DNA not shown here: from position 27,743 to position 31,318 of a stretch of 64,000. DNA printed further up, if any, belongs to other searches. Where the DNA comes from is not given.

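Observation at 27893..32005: Cytoplasmic fused ferredoxin-molybdopterin oxidoreductase with rhodanese and ArsR neighbours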

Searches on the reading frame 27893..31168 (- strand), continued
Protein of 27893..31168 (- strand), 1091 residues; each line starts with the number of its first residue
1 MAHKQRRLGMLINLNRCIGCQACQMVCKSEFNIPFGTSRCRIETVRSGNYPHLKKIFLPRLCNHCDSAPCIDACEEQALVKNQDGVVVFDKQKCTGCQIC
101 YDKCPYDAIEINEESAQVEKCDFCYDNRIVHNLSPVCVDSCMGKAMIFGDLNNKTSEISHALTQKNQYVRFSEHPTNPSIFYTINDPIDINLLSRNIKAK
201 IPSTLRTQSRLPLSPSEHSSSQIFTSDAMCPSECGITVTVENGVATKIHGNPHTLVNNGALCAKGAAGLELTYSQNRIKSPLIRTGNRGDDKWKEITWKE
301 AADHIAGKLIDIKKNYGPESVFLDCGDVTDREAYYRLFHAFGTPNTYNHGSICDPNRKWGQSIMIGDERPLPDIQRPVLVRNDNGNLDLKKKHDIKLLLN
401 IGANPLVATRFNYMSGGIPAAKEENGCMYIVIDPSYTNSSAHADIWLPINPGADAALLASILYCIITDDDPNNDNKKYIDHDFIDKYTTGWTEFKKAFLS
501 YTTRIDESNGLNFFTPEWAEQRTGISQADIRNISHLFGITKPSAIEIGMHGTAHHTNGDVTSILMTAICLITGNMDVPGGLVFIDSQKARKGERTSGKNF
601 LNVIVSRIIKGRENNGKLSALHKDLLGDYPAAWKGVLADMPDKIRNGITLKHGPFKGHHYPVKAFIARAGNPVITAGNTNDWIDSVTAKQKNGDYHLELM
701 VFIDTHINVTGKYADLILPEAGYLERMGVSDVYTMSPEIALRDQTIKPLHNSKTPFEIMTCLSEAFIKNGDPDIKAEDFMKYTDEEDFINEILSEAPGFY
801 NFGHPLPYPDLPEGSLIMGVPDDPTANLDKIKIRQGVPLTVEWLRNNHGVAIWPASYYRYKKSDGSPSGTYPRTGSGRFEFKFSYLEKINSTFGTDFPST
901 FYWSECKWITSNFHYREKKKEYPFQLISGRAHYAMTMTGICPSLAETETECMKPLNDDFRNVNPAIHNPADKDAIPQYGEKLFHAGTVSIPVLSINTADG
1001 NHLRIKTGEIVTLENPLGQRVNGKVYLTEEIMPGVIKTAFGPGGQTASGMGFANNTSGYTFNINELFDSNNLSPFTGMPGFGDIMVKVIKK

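Call 24: find_related_loci(query=A1, collection=genome_contigs, flank=10000)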
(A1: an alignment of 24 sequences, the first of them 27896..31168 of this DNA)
Query A1 (1091 aa) in genome_contigs; peptide patterns used: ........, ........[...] (x = any residue, [..] = any of these).
133 stretches matched a pattern; 64 encode a relative of the query (tblastn E <= 1e-3); 63 distinct loci.
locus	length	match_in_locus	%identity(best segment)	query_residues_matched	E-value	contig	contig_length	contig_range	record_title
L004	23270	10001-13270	67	1-1091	0e+0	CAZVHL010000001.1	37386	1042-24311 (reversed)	MAG TPA_asm: uncultured Nitrospiraceae bacterium isolate binchicken_co132_92 genome assembly, contig: NODE_260_length_37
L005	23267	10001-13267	67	1-1090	0e+0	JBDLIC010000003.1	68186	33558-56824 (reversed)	MAG: Nitrospirota bacterium isolate MAG011 MAG011_3, whole genome shotgun sequence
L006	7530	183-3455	67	1-1091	0e+0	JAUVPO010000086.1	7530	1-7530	MAG: Deferribacteres bacterium isolate CSMAG_664 CSMAG_664_k127_28628485_length_7530_cov_22.9541, whole genome shotgun s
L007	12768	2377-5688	66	4-1090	0e+0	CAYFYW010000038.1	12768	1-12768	MAG TPA_asm: uncultured Nitrospirales bacterium isolate ERP108616_co1_63 genome assembly, contig: k119_1083466, whole ge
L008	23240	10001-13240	67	1-1090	0e+0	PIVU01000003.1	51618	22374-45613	MAG: Nitrospirae bacterium isolate Glo_13 GloG15_CONTIG579, whole genome shotgun sequence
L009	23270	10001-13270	66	1-1090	0e+0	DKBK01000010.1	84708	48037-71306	MAG TPA_asm: Nitrospiraceae bacterium UBA6902 UBA6902_contig_3599, whole genome shotgun sequence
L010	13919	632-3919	67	1-1091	0e+0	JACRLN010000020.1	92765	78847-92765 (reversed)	MAG: Nitrospirae bacterium isolate NC_groundwater_1882_Pr3_B-0.1um_42_111 SR2-18-B1_coassembly_41774, whole genome shotg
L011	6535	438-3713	66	1-1091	0e+0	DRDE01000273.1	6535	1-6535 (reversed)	MAG TPA_asm: Nitrospirae bacterium isolate HyVt-268 HyVt-268_k295_643952, whole genome shotgun sequence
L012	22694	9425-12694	66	1-1090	0e+0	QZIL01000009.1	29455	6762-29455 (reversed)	MAG: Nitrospiraceae bacterium isolate SURF_66 Ga0104751_1002364, whole genome shotgun sequence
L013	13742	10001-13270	65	1-1090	0e+0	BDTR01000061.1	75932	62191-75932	Bacterium BMS3Bbin08 DNA, contig: NODE_11, whole genome shotgun sequence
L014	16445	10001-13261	66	1-1090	0e+0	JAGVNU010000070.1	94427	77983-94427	MAG: Thermodesulfovibrionia bacterium isolate DeMMO3_26 c_000000045652, whole genome shotgun sequence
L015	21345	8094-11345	64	1-1091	0e+0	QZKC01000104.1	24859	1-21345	MAG: Nitrospiraceae bacterium isolate SURF_23 Ga0104751_1002986, whole genome shotgun sequence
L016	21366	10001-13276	64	1-1091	0e+0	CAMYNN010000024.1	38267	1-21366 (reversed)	MAG: Thermodesulfovibrionia bacterium isolate FO_M_Nitrospinota_07.1 genome assembly, contig: scaffold_755, whole genome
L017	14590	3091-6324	65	1-1090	0e+0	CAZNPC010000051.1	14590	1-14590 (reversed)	MAG TPA_asm: uncultured Nitrospirales bacterium isolate SRP128015_co2_11 genome assembly, contig: NODE_2559_length_14590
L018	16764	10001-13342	64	1-1090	0e+0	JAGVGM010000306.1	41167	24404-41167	MAG: Thermodesulfovibrionia bacterium isolate DeMMO2_3 c_000000041494, whole genome shotgun sequence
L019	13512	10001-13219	64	1-1091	0e+0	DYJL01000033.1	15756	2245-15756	MAG TPA_asm: Nitrospira japonica isolate FI88_42_154 Afr_mines_FI88_1290_length_15756_cov_66_997962, whole genome shotgu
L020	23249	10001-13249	64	1-1091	0e+0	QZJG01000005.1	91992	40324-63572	MAG: Nitrospiraceae bacterium isolate SURF_45 Ga0104751_1000196, whole genome shotgun sequence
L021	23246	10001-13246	63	1-1091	0e+0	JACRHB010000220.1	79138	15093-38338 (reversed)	MAG: Nitrospirae bacterium isolate NC_groundwater_1766_Pr3_B-0.1um_47_18 SR-2_scaffold_141_4029812, whole genome shotgun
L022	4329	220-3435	64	1-1091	0e+0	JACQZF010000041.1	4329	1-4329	MAG: Nitrospirae bacterium isolate NC_groundwater_1560_Pr4_S-0.65um_46_16 SR1-18-Sp65_coassembly_scaffold_79899, whole g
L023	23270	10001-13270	63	1-1091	0e+0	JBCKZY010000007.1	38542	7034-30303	Thermodesulfovibrionia bacterium isolate SLM_LV1_0208-G10 Node_7_length_38542_cov_84.879391, whole genome shotgun sequen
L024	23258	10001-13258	62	1-1090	0e+0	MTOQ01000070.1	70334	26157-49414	MAG: Nitrospirae bacterium JdFR-81 JGI24020J35080_1000162, whole genome shotgun sequence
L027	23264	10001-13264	62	1-1090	0e+0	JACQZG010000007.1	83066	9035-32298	MAG: Nitrospirae bacterium isolate NC_groundwater_1561_Pr4_S-0.65um_47_11 SR1-18-Sp65_coassembly_scaffold_43993, whole g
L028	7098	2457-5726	63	1-1091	0e+0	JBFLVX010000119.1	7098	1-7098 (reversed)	MAG: Nitrospirota bacterium isolate MAG017 MAG017_119, whole genome shotgun sequence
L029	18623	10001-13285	62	1-1090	0e+0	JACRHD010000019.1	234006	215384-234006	MAG: Nitrospirae bacterium isolate NC_groundwater_1768_Pr3_B-0.1um_50_19 SR-2_scaffold_141_876827, whole genome shotgun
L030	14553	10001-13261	61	5-1091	0e+0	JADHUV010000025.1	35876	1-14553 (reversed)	MAG: Nitrospira sp. isolate BS150m-G55 BS-150m-C944, whole genome shotgun sequence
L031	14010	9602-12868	61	1-1090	0e+0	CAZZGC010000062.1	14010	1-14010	MAG TPA_asm: uncultured Thermodesulfovibrio sp. isolate binchicken_co172_70 genome assembly, contig: NODE_3685_length_14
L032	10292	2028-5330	59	1-1090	0e+0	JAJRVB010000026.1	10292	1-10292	MAG: Nitrospirae bacterium isolate Dive96_bin10.277 k141_439257, whole genome shotgun sequence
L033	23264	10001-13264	62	2-1090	0e+0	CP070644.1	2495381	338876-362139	MAG: Nitrospiraceae bacterium isolate bin899 chromosome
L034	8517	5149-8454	59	4-1091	0e+0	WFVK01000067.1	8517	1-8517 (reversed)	MAG: Nitrospirae bacterium isolate S140_38 k151_186758, whole genome shotgun sequence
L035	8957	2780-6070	59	5-1090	0e+0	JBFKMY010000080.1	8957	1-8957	MAG: Thermodesulfovibrionia bacterium isolate Mix_sand22.2022.08.D.6 k141_4663194_length_8957_cov_9.0000, whole genome s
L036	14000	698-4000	58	4-1090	0e+0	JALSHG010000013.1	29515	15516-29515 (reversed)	MAG: Thermodesulfovibrio sp. isolate 354-166_metabat1_scaf2bin.078 354-166_scaffold_1402_c1, whole genome shotgun sequen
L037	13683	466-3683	67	1-1090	0e+0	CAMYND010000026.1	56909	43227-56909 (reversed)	MAG: Thermodesulfovibrionia bacterium isolate FCS_M_Nitrospinota_09 genome assembly, contig: scaffold_1112, whole genome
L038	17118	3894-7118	76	1-1091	0e+0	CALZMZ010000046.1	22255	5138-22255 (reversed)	MAG: Thermodesulfovibrionia bacterium isolate FO_M_Nitrospirota_06 genome assembly, contig: scaffold_3377, whole genome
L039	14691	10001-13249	67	9-1090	0e+0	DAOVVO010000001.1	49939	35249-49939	MAG TPA_asm: Nitrospirota bacterium isolate CSMAG_1707 CSMAG_1707_k141_9535_length_49939_cov_16.1685, whole genome shotg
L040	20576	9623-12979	62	3-1091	0e+0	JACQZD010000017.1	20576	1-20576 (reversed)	MAG: Nitrospirae bacterium isolate NC_groundwater_1558_Pr4_S-0.65um_44_7 SR1-18-Sp65_coassembly_scaffold_16395, whole ge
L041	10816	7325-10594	67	1-1090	0e+0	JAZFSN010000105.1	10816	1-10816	MAG: Thermodesulfovibrionia bacterium isolate BS2bin.1 BS2bin.1_105, whole genome shotgun sequence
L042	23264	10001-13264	67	1-1091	0e+0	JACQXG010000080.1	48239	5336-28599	MAG: Nitrospirae bacterium isolate NC_groundwater_1509_Pr4_B-0.1um_43_7 SR1-18-B1_scaffold_422710, whole genome shotgun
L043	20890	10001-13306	59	3-1090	0e+0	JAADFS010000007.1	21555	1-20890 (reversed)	MAG: Deferribacteres bacterium isolate M_MaxBin.054 contig-127_11402, whole genome shotgun sequence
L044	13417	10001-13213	52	6-1088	0e+0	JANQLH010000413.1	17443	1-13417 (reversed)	MAG: SAR324 cluster bacterium isolate PL25a_bin.53 k99_147340, whole genome shotgun sequence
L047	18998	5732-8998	67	1-1090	0e+0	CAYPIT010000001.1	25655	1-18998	MAG TPA_asm: uncultured Nitrospiraceae bacterium isolate binchicken_co275_125 genome assembly, contig: NODE_2268_length_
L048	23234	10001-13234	49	1-1090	0e+0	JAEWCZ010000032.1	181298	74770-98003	MAG: Bacillota bacterium isolate OH_PBB_78 k127_1064201, whole genome shotgun sequence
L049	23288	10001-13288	59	4-1090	0e+0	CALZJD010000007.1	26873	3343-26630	MAG: Thermodesulfovibrionia bacterium isolate FO_M_Nitrospirota_05 genome assembly, contig: scaffold_1824, whole genome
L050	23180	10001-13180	49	7-1091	0e+0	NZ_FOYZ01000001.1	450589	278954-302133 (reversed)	Anaeromicropila populeti strain 743A, whole genome shotgun sequence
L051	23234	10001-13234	49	1-1091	0e+0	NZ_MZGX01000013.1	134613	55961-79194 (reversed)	Ruminiclostridium hungatei strain DSM 14427 CLHUN_contig000013, whole genome shotgun sequence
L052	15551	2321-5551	49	1-1090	0e+0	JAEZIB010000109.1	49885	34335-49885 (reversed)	MAG: Bacillota bacterium isolate OH_CDB_159 k127_1945212, whole genome shotgun sequence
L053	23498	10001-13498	63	1-1091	0e+0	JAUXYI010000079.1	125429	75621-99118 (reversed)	MAG: Thermodesulfovibrionia bacterium isolate C18_concoct.bin.153 C18_k141_371679, whole genome shotgun sequence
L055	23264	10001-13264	67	1-1091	0e+0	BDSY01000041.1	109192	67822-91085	Bacterium BMS3Abin06 DNA, contig: NODE_3, whole genome shotgun sequence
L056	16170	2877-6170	58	4-1090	0e+0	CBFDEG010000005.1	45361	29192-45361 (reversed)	MAG TPA_asm: uncultured bacterium isolate SRR26215679_binner12_Refined_101 genome assembly, contig: ERZ25073473.206, who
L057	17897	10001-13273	64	1-1091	0e+0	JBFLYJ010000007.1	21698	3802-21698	MAG: Nitrospirota bacterium isolate MAG082 MAG082_7, whole genome shotgun sequence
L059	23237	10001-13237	48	1-1091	0e+0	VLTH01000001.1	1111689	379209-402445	UNVERIFIED_CONTAM: Acetivibrio alkalicellulosi strain DSM 17461 CloalDRAFT_CAG.1, whole genome shotgun sequence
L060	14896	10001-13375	62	7-1090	0e+0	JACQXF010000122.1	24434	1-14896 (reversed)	MAG: Nitrospirae bacterium isolate NC_groundwater_1508_Pr4_B-0.1um_43_4 SR1-18-B1_scaffold_676102, whole genome shotgun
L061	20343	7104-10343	49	1-1091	0e+0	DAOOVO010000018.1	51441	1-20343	MAG TPA_asm: Pseudobacteroides sp. isolate AMR_MDS_2439 NODE_409_length_51441_cov_32.618690, whole genome shotgun sequen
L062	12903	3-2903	66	124-1090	0e+0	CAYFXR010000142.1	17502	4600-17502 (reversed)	MAG TPA_asm: uncultured Nitrospiraceae bacterium isolate ERP108616_co1_67 genome assembly, contig: k119_2143937, whole g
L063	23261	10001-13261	64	1-1091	0e+0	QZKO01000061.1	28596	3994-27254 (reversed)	MAG: Nitrospiraceae bacterium isolate SURF_11 Ga0104751_1002472, whole genome shotgun sequence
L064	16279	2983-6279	64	5-1090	0e+0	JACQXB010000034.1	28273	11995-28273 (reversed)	MAG: Nitrospirae bacterium isolate NC_groundwater_1504_Pr4_B-0.1um_40_11 SR1-18-B1_scaffold_282747, whole genome shotgun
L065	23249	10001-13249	66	1-1090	0e+0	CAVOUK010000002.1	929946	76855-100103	MAG: Thermodesulfovibrionia bacterium isolate MFD10007.bin.2.208 genome assembly, contig: contig_11939, whole genome sho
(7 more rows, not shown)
